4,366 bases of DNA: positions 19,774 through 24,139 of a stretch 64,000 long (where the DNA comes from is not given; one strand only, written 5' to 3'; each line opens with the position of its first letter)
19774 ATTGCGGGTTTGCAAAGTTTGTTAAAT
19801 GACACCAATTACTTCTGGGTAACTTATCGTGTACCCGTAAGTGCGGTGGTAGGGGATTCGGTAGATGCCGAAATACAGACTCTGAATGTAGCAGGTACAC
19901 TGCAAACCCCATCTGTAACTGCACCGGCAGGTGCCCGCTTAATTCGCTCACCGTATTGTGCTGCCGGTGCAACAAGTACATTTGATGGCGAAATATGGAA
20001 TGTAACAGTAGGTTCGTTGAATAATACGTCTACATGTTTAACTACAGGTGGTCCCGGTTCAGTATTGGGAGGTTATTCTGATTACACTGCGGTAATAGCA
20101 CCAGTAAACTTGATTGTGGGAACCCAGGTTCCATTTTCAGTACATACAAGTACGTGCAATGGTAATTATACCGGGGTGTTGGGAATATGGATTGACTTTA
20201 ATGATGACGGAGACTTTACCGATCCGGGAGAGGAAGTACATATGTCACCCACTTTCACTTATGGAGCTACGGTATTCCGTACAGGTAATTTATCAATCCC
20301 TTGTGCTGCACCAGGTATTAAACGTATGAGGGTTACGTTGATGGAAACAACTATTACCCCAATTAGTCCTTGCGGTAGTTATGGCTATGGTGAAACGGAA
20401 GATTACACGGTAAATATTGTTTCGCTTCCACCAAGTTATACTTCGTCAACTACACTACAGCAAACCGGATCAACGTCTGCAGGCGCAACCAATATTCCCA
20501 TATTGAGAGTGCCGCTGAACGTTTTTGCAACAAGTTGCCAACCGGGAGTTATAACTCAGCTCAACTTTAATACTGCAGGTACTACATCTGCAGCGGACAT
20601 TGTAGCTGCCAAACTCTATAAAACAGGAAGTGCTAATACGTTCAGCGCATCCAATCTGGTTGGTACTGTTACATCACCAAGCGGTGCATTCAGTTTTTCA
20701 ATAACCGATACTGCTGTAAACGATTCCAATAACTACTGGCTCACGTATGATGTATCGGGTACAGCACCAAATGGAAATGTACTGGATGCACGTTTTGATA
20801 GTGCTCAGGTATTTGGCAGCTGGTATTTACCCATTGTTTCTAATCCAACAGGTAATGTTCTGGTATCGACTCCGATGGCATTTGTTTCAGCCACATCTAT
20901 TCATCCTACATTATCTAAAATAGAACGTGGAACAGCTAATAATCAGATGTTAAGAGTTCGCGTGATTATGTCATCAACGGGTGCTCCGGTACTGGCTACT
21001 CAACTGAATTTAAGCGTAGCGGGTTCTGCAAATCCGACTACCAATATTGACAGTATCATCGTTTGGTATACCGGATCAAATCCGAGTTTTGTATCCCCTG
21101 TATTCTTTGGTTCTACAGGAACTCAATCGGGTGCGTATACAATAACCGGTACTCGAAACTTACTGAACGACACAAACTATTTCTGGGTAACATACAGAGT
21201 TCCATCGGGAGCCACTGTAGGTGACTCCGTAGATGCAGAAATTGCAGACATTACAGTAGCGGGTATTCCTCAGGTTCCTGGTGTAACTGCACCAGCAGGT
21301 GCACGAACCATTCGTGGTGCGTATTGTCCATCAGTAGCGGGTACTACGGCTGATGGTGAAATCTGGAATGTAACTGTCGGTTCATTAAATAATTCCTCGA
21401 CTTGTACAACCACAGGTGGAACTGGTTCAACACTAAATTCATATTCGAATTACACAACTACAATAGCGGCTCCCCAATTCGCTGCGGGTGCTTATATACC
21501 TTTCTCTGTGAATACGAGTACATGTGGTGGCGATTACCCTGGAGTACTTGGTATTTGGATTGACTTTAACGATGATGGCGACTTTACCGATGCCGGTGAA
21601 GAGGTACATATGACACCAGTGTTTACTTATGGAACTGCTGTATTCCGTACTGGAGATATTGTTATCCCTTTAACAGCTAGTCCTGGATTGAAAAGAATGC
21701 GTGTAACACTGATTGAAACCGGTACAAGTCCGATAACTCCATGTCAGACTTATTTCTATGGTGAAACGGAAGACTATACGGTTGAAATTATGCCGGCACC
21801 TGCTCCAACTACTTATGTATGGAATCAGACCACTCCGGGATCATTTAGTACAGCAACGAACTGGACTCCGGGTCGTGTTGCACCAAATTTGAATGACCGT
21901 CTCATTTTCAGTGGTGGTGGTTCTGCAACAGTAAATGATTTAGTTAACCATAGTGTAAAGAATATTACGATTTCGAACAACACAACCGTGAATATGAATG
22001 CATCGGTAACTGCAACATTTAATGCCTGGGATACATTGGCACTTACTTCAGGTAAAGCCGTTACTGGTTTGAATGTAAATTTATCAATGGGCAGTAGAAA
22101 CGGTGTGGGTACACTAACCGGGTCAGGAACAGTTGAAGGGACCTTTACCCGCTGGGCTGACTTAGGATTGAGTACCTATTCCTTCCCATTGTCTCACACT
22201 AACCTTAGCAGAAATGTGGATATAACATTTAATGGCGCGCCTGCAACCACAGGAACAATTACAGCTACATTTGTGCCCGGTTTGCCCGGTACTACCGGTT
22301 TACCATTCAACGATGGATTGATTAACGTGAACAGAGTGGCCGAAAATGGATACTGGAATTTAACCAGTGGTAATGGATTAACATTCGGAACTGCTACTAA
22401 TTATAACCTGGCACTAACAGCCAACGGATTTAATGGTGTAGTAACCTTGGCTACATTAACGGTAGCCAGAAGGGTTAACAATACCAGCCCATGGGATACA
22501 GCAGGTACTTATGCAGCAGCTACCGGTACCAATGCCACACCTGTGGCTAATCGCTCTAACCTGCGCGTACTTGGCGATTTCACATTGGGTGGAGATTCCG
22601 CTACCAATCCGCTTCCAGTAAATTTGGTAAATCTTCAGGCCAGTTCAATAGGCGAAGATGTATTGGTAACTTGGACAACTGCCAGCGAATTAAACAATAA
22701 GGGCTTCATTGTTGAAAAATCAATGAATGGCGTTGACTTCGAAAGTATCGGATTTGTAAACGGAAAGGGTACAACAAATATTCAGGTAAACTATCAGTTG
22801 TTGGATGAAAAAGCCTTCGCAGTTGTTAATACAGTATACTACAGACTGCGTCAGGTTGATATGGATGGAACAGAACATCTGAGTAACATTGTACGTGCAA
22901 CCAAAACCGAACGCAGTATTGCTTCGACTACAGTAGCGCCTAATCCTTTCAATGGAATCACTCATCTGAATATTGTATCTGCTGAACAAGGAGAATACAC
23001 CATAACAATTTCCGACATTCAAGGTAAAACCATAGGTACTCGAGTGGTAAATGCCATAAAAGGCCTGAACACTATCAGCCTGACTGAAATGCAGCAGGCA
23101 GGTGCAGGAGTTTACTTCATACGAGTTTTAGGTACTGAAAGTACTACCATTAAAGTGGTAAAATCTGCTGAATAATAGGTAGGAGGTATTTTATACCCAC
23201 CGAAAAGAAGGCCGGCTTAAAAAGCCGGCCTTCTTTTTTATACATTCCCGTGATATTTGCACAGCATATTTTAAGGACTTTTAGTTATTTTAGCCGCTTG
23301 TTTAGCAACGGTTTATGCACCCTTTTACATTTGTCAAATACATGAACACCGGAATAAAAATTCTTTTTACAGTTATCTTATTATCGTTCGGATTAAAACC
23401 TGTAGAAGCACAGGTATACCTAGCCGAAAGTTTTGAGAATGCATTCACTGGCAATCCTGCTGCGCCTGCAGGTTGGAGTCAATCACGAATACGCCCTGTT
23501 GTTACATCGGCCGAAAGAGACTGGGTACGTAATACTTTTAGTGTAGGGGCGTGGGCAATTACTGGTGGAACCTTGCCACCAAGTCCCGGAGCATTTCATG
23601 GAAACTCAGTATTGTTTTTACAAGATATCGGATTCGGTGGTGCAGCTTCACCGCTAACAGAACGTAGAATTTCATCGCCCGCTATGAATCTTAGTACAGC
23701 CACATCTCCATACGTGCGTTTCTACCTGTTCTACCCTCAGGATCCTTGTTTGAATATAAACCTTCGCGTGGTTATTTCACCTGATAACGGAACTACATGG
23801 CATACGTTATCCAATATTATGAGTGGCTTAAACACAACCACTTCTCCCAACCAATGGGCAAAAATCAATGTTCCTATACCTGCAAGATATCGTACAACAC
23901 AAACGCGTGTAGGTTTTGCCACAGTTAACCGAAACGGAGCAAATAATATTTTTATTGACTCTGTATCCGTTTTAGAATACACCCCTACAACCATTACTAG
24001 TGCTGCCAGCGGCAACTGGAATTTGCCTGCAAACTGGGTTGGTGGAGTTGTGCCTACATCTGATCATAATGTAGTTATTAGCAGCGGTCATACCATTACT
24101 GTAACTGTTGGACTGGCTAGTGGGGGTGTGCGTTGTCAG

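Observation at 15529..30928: Head-to-tail pair of ~2,540-aa paralogous T9SS cargo proteins built from GEVED-type domains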

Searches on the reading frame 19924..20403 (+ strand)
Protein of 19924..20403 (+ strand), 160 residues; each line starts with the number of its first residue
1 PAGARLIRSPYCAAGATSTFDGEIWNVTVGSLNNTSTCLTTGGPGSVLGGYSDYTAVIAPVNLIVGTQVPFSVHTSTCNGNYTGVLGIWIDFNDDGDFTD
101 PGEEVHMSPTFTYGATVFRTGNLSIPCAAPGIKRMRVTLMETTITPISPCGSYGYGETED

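Call 10: search_protein_families(library=pfam, proteins=[window:19924-20403:+], max_evalue=1)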
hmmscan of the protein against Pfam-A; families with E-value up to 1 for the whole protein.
window:19924-20403:+ (160 aa): 1 family
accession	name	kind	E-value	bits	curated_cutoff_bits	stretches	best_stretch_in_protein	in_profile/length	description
PF20009.4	GEVED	-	1.7e-16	61.2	24.4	1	86-160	2-74/78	GEVED domain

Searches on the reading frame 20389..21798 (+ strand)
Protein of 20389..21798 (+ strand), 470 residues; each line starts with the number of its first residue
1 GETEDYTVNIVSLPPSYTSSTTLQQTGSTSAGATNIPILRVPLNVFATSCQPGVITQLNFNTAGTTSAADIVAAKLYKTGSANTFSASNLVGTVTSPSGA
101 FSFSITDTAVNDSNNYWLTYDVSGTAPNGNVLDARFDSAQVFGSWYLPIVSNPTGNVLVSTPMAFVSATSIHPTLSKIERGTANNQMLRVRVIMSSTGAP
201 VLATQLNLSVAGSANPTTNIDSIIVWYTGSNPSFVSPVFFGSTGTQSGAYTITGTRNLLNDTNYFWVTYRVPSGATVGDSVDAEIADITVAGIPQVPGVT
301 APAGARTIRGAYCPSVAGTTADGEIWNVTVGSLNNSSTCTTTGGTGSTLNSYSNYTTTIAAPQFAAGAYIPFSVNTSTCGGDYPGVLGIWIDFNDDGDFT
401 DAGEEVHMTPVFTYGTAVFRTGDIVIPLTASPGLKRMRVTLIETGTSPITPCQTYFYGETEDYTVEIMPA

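Call 26: search_protein_families(library=ncbifam, proteins=[window:20389-21798:+], max_evalue=1)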
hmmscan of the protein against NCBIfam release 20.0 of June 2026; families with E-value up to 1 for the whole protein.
window:20389-21798:+ (470 aa): 1 family
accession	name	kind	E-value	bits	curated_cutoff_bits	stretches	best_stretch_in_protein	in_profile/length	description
NF047971.1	ThermolysLepto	equivalog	2.3e-05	22.8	1350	1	389-467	693-771/776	M4 family metalopeptidase thermolysin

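Call 34: search_solved_structures(query=A1, max_evalue=1)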
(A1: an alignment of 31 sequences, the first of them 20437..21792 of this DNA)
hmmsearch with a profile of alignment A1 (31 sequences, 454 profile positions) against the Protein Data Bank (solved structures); distinct sequences matched with E-value up to 1: 10.
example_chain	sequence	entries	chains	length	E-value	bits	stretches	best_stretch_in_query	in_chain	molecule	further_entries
4q6k_A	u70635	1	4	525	1.8e-08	36.8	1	197-287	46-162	BNR/Asp-box repeat protein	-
6myv_A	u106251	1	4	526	9.1e-08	34.4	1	197-287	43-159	Sialidase26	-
6mrv_B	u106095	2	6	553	9.9e-08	34.3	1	197-287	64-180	Sialidase26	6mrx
9x1i_A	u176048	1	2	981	3.5e-06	29.2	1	315-454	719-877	Endo-beta-N-acetylglucosaminidase HS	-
9db6_A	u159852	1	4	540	0.0027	19.7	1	225-278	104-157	BNR/Asp-box repeat protein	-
4bbw_A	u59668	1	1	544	0.0036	19.3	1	228-287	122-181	SIALIDASE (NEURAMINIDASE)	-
7qxo_A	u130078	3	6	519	0.016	17.1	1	168-279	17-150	BNR/Asp-box repeat protein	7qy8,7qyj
7qy9_A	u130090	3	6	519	0.016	17.1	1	168-279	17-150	BNR/Asp-box repeat protein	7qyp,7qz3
4fj6_A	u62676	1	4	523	0.12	14.3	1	231-278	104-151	glycoside hydrolase family 33, candidate sialidase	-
6mnj_A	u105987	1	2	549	0.13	14.1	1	207-279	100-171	Hz136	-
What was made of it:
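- A triplet profile hits the sialidase CBM93 domains, for example 4q6k at E = 1.8e-8 (call 34).
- Tried and rejected: Only the triplet profile worked (call 34).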

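Call 42: predict_structure(alignment_id=A1)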
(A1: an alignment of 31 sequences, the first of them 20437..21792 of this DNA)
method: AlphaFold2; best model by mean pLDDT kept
length: 452 residues; sequences in the alignment: 31
mean_pLDDT: 91.6   pTM: 0.69
mean pLDDT of the five models: 91.6, 91.5, 90.7, 89.9, 88.6
residues with pLDDT >= 90: 334; 70-90: 98; 50-70: 19; < 50: 1
segments of 3 or more residues with pLDDT < 50: none
pLDDT, mean of each block of 10 residues (from residue 1): 83 92 94 84 95 97 93 96 96 91 95 92 93 86 91 95 94 97 92 96 97 96 97 97 97 96 95 97 94 90 77 91 57 77 91 94 82 93 92 90 92 92 94 94 92 94
secondary structure, 60 per line:
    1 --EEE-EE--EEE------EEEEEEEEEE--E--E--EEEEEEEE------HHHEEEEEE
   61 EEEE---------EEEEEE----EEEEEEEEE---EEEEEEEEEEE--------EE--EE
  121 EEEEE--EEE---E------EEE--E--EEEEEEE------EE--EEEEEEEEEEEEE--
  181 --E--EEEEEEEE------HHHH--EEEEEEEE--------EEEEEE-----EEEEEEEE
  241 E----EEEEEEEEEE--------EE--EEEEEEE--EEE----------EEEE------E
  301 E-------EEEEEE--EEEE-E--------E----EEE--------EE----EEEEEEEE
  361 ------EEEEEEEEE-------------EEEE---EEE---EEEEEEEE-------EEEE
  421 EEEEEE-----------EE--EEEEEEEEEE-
elements in order: E3-5 E11-13 E20-29 E38-45 E55-64 E74-79 E84-92 E96-106 E119-125 E128-130 E141-143 E149-155 E166-178 E186-193 H200-203 E206-213 E222-227 E233-241 E246-255 E268-274 E277-279 E290-293 E309-314 E317-320 E336-338 E353-360 E367-375 E389-392 E396-398 E402-409 E417-426 E442-451
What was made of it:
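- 20437..21792 (+): A triplet 3: a3 (1637-1781), b3 (1782-1930), G3 (1931-2088). AF2 model has pLDDT 91.6 (call 42).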

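Call 44: fold_search(model_id=the predicted structure, library=pdb)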
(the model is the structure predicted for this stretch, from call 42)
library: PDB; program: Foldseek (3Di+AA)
matches with E <= 10: 1653; with E <= 0.001: 77
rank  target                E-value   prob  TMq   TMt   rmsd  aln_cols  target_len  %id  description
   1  9x1i_A                7.3e-09  1.00  0.26  0.13  28.3       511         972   14  Structure of endo-beta-N-acetylglucosaminidase HS (released 2026-03-18)
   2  6mrx_D                2.8e-07  1.00  0.32  0.28  10.1       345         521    9  Sialidase26 apo (released 2019-10-02)
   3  4q6k_A                3.2e-07  1.00  0.32  0.28  10.8       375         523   10  Crystal structure of a putative neuraminidase (BACCAC_01090) from Bacteroides caccae ATCC 43185 at 1.90 A resolution ( (released 2014-10-01)
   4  6myv_C                4.6e-07  1.00  0.32  0.28  11.0       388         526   10  Sialidase26 co-crystallized with DANA-Gc (released 2019-10-02)
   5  4bbw                  5.1e-07  1.00  0.32  0.28  11.1       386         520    7  The crystal structure of Sialidase VPI 5482 (BTSA) from Bacteroides thetaiotaomicron (released 2013-08-14)
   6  6mrv_A                6.2e-07  1.00  0.32  0.28  10.7       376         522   10  Sialidase26 co-crystallized with DANA (released 2019-10-02)
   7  4fj6_D                9.4e-07  1.00  0.30  0.26  12.3       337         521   10  Crystal structure of a glycoside hydrolase family 33, candidate sialidase (BDI_2946) from Parabacteroides distasonis A (released 2012-07-25)
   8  7qy9_A                1.4e-06  1.00  0.29  0.25  12.4       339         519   10  The structure of T.forsythia NanH with oseltamivir (released 2022-12-07)
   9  8wa2_F                1.5e-06  1.00  0.18  0.07  26.1       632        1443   10  cryo-EM structure of native mastigonemes isolated from Chlamydomonas reinhardtii at 3.0 angstrom resolution (released 2024-04-10)
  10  8xf6_A                1.8e-06  0.99  0.17  0.10  20.3       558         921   10  Cryo-EM structure of integrin ITGAV, ITGB3 and Cilengitide TFA complex, conformation 2 (released 2024-12-18)
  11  7qxo_A                2.7e-06  1.00  0.30  0.26  13.1       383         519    9  The structure of T. forsythia NanH (released 2022-12-07)
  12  9db6_A                2.8e-06  1.00  0.30  0.27  10.2       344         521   10  Sialidase682 co-crystallized with inhibitor DANA (released 2025-07-02)
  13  7sqc_2B               2.8e-06  1.00  0.17  0.12  17.6       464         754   12  Ciliary C1 central pair apparatus isolated from Chlamydomonas reinhardtii (released 2022-04-13)
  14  4fj6_C                3.1e-06  1.00  0.34  0.30  12.1       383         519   11  Crystal structure of a glycoside hydrolase family 33, candidate sialidase (BDI_2946) from Parabacteroides distasonis A (released 2012-07-25)
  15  4fj6_B                3.9e-06  1.00  0.31  0.27  12.4       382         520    8  Crystal structure of a glycoside hydrolase family 33, candidate sialidase (BDI_2946) from Parabacteroides distasonis A (released 2012-07-25)
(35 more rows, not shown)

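Call 78: search_protein_representatives(alignment_id=A1)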
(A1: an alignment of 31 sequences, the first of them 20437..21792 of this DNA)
Query: 31 sequences, 454 profile positions. Proteins with E-value up to 0.001 (for the whole library): 24371; up to 1e-10: 17305; up to 1e-30: 5094. The best 150 are listed.
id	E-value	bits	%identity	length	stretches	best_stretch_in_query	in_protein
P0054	0.0e+00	4306.7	-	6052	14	3-454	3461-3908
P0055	0.0e+00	3041.4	-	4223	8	4-453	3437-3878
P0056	0.0e+00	2540.7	-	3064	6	2-454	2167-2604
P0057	0.0e+00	2417.4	-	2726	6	2-454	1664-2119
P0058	0.0e+00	2349.5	-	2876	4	3-454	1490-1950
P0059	0.0e+00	2313.0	-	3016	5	2-454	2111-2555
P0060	0.0e+00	2217.5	-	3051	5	2-453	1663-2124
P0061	0.0e+00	2216.6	-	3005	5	2-453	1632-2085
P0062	0.0e+00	2117.3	-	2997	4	2-454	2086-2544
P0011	0.0e+00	1998.0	-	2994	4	2-453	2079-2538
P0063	0.0e+00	1995.5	-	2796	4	2-454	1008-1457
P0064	0.0e+00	1877.4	-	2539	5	3-454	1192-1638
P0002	0.0e+00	1850.5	-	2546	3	2-454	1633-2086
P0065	0.0e+00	1833.3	-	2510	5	2-454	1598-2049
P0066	0.0e+00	1822.4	-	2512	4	2-454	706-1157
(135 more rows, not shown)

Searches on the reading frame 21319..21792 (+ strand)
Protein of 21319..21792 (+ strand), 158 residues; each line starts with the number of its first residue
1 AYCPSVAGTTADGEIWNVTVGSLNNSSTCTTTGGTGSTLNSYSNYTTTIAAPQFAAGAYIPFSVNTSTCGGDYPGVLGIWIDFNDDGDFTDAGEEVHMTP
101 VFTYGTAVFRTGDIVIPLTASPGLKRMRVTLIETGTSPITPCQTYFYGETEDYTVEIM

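Call 47: search_solved_structures(query=window:21319-21792:+, max_evalue=10, show_alignments=2)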
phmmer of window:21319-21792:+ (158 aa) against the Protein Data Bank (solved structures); distinct sequences matched with E-value up to 10: 2.
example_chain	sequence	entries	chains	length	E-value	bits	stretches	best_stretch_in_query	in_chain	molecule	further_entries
5x9i_A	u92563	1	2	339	0.32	14.6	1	35-88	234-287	Penicillin V acylase-like protein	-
5x8z_A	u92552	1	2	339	0.32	14.6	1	35-88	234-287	Penicillin V acylase-like protein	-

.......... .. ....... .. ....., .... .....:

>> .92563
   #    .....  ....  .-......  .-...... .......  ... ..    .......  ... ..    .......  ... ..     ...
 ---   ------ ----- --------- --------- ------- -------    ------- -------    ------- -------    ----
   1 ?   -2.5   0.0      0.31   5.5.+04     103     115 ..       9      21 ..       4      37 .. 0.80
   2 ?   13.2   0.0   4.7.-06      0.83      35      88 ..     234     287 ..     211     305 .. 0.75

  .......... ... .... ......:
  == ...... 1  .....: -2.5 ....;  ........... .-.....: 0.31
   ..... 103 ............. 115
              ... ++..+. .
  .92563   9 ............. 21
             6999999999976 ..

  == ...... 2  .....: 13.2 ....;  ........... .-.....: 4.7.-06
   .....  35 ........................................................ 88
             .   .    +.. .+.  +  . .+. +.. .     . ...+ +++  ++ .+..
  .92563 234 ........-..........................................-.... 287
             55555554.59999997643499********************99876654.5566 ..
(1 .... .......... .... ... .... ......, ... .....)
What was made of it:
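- Tried and rejected: The G3 domain gave only chance matches (call 47).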

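Call 90: search_protein_families(library=ncbifam, proteins=[window:21319-21792:+], max_evalue=0.1)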
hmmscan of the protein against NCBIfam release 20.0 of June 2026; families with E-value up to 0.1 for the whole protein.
window:21319-21792:+ (158 aa): 1 family
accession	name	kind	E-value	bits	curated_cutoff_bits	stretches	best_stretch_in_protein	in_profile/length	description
NF047971.1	ThermolysLepto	equivalog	5.1e-06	24.9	1350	1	79-157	693-771/776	M4 family metalopeptidase thermolysin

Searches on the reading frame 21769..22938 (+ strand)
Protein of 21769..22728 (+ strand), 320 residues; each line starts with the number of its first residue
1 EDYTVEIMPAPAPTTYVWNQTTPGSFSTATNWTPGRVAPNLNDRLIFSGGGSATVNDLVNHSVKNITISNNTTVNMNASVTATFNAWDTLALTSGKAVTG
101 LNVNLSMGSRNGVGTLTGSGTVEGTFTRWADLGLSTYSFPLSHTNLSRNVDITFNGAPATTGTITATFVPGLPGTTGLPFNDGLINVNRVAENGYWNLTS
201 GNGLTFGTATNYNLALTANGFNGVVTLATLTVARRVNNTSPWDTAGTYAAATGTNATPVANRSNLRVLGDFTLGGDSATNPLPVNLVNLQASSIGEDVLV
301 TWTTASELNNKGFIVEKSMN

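Call 10: search_protein_families(library=pfam, proteins=[window:21769-22728:+], max_evalue=1)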
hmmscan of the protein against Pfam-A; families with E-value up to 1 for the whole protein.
window:21769-22728:+ (320 aa): 1 family
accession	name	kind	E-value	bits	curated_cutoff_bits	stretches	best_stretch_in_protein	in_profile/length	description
PF14828.11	Amnionless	-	0.24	10.6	30.4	1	25-90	9-73/442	Amnionless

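Call 26: search_protein_families(library=ncbifam, proteins=[window:21769-22728:+], max_evalue=1)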
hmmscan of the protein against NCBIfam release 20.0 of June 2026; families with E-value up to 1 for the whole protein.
window:21769-22728:+ (320 aa): 0 families

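Call 64: search_solved_structures(query=A3, max_evalue=10)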
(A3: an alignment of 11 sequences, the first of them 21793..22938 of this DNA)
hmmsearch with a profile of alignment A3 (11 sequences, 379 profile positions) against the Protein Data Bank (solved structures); distinct sequences matched with E-value up to 10: 0.

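Call 65: search_protein_families(library=pfam, alignment_id=A3, max_evalue=1)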
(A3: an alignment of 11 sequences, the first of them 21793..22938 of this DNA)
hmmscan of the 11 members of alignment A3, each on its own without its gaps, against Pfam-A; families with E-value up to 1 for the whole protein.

A. member 1, window:21793-22938:+ (382 aa): 2 families
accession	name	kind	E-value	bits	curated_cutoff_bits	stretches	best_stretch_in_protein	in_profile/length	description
PF13535.11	ATP-grasp_4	-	0.012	15.6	27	1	294-373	44-123/160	ATP-grasp domain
PF14828.11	Amnionless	-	0.32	10.2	30.4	1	17-82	9-73/442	Amnionless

B. families by the number of members that match (of 11 scanned): 10 families
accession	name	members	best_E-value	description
PF13535.11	ATP-grasp_4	2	0.012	ATP-grasp domain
PF19077.6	Big_13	2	0.064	Bacterial Ig-like domain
PF14828.11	Amnionless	2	0.15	Amnionless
PF01108.23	Tissue_fac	1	0.007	Tissue factor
PF00827.22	Ribosomal_L15e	1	0.0078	Ribosomal L15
PF22414.1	Hia_Tpr_ring_dom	1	0.0097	Trimeric autotransporter adhesin, Trp ring domain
PF01835.25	MG2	1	0.035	MG2 domain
PF20744.3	gp37_trimer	1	0.058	Tail fibre protein gp37 trimerization region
PF01833.30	TIG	1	0.17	IPT/TIG domain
PF09654.15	DUF2396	1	0.25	Protein of unknown function (DUF2396)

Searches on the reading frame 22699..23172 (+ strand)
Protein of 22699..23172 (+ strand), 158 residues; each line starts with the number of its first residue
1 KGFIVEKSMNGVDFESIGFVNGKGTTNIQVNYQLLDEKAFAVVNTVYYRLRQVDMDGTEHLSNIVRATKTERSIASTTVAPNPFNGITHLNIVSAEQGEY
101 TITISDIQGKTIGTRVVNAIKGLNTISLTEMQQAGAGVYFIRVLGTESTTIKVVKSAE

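Call 10: search_protein_families(library=pfam, proteins=[window:22699-23172:+], max_evalue=1)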
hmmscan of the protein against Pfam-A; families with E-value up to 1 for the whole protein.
window:22699-23172:+ (158 aa): 4 families
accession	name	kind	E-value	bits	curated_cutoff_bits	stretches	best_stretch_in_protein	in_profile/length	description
PF18962.6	Por_Secre_tail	-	1.2e-07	32.4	27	1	81-152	3-71/75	Secretion system C-terminal sorting domain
PF15970.11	HicB-like_2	-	0.023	15.3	30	1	38-93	20-75/81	HicB_like antitoxin of bacterial toxin-antitoxin system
PF13535.11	ATP-grasp_4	-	0.072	13.1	27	1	3-72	55-124/160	ATP-grasp domain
PF21623.3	HK_sensor_dom_bact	-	0.16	11.6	27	0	14-41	67-94/253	Bacterial histidine kinase, sensor domain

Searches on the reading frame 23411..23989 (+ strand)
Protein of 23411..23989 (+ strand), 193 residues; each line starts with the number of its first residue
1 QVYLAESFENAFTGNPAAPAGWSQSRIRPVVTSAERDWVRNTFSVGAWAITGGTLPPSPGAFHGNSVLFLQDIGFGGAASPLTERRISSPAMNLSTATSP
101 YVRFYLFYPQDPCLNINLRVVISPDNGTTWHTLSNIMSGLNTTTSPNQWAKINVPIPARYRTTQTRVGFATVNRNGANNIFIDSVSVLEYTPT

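Call 89: search_protein_families(library=pfam, proteins=[window:23411-23989:+], max_evalue=0.01)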
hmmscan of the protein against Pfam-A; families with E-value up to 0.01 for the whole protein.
window:23411-23989:+ (193 aa): 2 families
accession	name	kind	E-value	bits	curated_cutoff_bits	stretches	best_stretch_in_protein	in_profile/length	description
PF21471.3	Reelin_subrepeat-B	-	7.7e-05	22.9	27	1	94-186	32-125/127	Reelin subrepeat B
PF08816.16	Ivy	-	0.0024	18.5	21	1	85-152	28-94/117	Inhibitor of vertebrate lysozyme (Ivy)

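Call 90: search_protein_families(library=ncbifam, proteins=[window:23411-23989:+], max_evalue=0.1)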
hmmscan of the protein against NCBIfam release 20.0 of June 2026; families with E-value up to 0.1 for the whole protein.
window:23411-23989:+ (193 aa): 1 family
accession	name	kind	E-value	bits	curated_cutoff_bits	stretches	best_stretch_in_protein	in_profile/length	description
NF038128.1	choice_anch_J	domain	4.6e-09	36.7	30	1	88-187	66-162/162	choice-of-anchor J domain-containing protein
